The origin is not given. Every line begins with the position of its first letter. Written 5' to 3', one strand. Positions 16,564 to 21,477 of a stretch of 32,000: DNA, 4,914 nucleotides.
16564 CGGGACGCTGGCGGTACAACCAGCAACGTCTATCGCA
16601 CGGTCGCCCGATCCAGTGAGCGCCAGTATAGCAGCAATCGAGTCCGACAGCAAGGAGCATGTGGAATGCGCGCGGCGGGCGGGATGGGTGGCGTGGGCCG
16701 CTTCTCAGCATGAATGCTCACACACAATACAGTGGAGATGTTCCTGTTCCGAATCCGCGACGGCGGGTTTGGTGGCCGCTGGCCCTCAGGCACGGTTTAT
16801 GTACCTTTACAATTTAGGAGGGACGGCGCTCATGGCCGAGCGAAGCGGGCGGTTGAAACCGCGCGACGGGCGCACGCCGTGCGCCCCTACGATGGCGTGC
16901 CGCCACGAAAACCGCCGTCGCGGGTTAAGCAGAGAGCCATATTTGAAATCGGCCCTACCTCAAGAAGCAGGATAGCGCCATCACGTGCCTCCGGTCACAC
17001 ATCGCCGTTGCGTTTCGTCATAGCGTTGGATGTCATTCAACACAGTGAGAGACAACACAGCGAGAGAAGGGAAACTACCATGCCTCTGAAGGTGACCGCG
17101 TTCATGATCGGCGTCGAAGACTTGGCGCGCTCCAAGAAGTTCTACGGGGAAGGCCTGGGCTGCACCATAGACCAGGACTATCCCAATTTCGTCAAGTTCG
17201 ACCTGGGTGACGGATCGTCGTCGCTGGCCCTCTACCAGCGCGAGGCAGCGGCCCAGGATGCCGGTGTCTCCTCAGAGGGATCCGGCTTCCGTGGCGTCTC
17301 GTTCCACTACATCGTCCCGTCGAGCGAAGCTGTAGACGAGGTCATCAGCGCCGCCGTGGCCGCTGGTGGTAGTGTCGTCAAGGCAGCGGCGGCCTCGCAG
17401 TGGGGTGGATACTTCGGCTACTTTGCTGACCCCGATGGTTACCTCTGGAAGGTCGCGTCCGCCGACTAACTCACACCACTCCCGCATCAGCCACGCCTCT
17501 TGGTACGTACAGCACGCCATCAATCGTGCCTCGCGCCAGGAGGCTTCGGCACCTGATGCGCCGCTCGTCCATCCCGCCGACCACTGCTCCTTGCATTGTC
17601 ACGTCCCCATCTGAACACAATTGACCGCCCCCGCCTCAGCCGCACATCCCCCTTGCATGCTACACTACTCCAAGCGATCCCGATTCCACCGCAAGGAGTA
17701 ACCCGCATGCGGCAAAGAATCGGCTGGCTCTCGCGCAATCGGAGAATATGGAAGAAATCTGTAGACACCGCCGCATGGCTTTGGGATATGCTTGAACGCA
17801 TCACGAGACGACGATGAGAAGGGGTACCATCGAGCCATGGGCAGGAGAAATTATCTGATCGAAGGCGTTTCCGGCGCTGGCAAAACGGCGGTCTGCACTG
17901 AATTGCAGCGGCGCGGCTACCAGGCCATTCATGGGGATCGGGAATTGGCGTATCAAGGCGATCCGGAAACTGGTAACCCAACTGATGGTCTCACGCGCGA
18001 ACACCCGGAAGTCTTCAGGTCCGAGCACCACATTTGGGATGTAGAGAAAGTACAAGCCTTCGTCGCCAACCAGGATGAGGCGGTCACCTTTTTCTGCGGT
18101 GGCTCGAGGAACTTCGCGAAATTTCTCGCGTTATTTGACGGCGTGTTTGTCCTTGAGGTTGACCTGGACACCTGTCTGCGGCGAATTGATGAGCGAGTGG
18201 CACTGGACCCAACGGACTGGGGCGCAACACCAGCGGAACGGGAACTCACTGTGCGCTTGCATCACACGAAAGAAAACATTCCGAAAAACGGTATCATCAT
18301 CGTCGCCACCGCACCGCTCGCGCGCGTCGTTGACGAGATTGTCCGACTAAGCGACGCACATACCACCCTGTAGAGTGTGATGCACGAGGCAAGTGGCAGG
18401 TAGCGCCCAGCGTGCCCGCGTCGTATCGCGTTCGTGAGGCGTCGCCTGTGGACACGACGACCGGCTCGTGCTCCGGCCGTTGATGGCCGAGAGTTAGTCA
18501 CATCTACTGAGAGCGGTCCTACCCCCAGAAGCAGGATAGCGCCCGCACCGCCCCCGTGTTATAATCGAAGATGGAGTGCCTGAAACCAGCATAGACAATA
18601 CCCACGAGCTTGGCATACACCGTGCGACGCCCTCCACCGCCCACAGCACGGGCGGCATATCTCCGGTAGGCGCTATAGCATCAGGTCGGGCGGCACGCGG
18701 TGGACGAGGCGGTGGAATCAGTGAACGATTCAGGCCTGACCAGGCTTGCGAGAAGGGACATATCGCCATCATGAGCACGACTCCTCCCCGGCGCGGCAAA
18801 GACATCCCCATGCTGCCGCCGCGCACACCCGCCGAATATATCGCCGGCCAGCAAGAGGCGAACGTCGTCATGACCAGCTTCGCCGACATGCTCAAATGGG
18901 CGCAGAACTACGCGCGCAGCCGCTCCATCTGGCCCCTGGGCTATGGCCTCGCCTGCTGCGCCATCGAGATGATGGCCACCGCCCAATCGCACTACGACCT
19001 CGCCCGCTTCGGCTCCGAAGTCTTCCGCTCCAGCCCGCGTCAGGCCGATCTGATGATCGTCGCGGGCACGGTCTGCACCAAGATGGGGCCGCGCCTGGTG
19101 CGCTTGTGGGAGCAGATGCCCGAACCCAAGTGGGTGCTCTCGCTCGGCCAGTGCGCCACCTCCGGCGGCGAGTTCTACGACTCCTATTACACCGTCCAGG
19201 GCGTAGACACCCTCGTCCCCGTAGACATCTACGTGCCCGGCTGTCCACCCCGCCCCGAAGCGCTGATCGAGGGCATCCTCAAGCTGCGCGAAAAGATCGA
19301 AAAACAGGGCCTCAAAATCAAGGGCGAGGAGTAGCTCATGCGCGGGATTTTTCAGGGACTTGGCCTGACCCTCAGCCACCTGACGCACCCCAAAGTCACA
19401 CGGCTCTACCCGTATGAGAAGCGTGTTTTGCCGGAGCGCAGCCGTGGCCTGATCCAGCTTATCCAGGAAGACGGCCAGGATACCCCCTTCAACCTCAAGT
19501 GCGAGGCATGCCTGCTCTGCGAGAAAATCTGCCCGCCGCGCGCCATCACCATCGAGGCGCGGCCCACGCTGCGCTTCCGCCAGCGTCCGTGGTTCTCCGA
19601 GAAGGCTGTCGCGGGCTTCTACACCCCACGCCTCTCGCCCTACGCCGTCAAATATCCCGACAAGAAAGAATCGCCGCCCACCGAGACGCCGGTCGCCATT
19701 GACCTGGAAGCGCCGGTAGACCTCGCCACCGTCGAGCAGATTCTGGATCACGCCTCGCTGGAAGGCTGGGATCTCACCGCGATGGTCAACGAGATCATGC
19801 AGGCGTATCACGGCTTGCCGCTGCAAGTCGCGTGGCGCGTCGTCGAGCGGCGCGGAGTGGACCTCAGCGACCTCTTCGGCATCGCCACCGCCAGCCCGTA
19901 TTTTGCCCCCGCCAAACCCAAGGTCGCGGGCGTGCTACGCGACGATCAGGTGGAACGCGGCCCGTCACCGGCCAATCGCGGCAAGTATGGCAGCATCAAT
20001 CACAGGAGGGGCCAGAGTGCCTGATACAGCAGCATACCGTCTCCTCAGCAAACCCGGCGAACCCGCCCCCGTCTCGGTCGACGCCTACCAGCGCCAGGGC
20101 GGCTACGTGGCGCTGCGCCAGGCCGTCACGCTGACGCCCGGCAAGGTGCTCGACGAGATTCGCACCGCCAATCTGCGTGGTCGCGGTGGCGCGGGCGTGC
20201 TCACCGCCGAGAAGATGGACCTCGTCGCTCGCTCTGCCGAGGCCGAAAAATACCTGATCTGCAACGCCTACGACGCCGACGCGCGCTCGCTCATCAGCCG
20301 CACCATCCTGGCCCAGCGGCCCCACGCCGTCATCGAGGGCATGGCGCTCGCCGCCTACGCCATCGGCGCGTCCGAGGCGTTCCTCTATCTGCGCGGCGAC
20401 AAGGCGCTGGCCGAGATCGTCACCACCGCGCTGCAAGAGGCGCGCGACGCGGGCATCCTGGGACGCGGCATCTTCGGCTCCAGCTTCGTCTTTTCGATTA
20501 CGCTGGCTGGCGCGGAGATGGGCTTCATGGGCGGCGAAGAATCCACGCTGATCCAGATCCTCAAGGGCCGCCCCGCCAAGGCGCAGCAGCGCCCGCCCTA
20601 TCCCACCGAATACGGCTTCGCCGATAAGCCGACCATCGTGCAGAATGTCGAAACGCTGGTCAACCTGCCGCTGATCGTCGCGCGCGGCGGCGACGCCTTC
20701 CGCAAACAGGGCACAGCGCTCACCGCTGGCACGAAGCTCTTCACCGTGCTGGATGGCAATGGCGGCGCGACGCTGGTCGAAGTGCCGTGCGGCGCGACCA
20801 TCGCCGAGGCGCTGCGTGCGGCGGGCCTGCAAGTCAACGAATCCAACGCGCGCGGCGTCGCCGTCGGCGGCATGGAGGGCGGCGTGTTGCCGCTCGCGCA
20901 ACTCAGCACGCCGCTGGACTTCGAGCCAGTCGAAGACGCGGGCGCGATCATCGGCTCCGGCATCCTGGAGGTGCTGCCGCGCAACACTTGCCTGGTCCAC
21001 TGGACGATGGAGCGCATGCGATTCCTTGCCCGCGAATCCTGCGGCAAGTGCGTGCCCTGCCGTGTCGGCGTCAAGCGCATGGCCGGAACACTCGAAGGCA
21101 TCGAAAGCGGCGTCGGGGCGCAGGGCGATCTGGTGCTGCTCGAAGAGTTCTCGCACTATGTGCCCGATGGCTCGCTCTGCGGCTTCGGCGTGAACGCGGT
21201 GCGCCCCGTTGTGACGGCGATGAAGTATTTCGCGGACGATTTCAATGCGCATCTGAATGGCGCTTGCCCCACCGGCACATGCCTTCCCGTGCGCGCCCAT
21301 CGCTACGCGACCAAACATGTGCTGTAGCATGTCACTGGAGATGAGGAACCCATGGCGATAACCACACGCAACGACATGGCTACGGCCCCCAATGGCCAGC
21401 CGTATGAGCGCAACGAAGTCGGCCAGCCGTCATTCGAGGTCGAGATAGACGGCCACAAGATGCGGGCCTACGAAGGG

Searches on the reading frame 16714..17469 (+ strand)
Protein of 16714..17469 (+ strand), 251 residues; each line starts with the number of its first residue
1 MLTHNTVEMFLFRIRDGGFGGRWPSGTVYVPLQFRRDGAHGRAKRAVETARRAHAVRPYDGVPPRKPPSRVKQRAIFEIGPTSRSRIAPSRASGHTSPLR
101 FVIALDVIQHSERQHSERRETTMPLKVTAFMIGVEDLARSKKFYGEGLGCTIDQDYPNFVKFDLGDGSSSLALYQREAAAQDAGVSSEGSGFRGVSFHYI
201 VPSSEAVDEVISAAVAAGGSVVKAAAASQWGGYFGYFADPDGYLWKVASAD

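Call 14: search_protein_families(library=pfam, proteins=[window:16714-17469:+], max_evalue=0.01)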
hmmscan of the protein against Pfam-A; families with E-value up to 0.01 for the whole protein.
window:16714-17469:+ (251 aa): 4 families
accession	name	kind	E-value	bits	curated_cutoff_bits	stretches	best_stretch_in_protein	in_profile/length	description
PF00903.31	Glyoxalase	-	3.9e-14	53.5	20.6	1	130-246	5-120/121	Glyoxalase/Bleomycin resistance protein/Dioxygenase superfamily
PF22677.2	Ble-like_N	-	2.5e-07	30.8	24.5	1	126-163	1-39/41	Bleomycin resistance protein-like N-terminal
PF18029.7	Glyoxalase_6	-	5.3e-07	30.7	23.6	1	131-247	3-105/106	Glyoxalase-like domain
PF12681.13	Glyoxalase_2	-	3.6e-05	24.1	30.1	1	130-247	4-113/118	Glyoxalase-like domain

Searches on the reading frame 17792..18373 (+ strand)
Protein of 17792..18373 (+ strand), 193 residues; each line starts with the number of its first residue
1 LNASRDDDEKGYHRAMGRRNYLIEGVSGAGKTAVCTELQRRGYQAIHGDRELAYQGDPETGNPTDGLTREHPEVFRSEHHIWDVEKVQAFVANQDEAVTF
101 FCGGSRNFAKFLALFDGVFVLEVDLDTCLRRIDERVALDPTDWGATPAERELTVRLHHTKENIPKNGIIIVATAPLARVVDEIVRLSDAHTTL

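Call 14: search_protein_families(library=pfam, proteins=[window:17792-18373:+], max_evalue=0.01)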
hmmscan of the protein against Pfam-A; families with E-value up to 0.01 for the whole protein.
window:17792-18373:+ (193 aa): 4 families
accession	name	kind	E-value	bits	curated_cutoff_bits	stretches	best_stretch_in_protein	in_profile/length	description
PF13238.12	AAA_18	-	6.5e-09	36.8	29.4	1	22-143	2-119/128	AAA domain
PF02223.23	Thymidylate_kin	-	0.00047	20.3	27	0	23-41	1-19/185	Thymidylate kinase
PF13671.12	AAA_33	-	0.0018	19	27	0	22-136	3-119/143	AAA domain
PF13191.12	AAA_16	-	0.0094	16.9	32.6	0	17-41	22-47/167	AAA ATPase domain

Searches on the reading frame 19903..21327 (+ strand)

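Call 14: search_protein_families(library=pfam, proteins=[window:19903-21327:+], max_evalue=0.01)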
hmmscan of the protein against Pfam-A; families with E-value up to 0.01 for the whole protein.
window:19903-21327:+ (474 aa): 2 families
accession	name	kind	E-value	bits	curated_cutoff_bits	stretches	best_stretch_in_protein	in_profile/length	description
PF01512.22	Complex1_51K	-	7.7e-28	97.7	31.2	1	86-256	1-149/150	Nuo51 FMN-binding domain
PF10589.14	NADH_4Fe-4S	-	6.9e-25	87.2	23.5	1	370-450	5-85/85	NADH-ubiquinone oxidoreductase-F iron-sulfur binding region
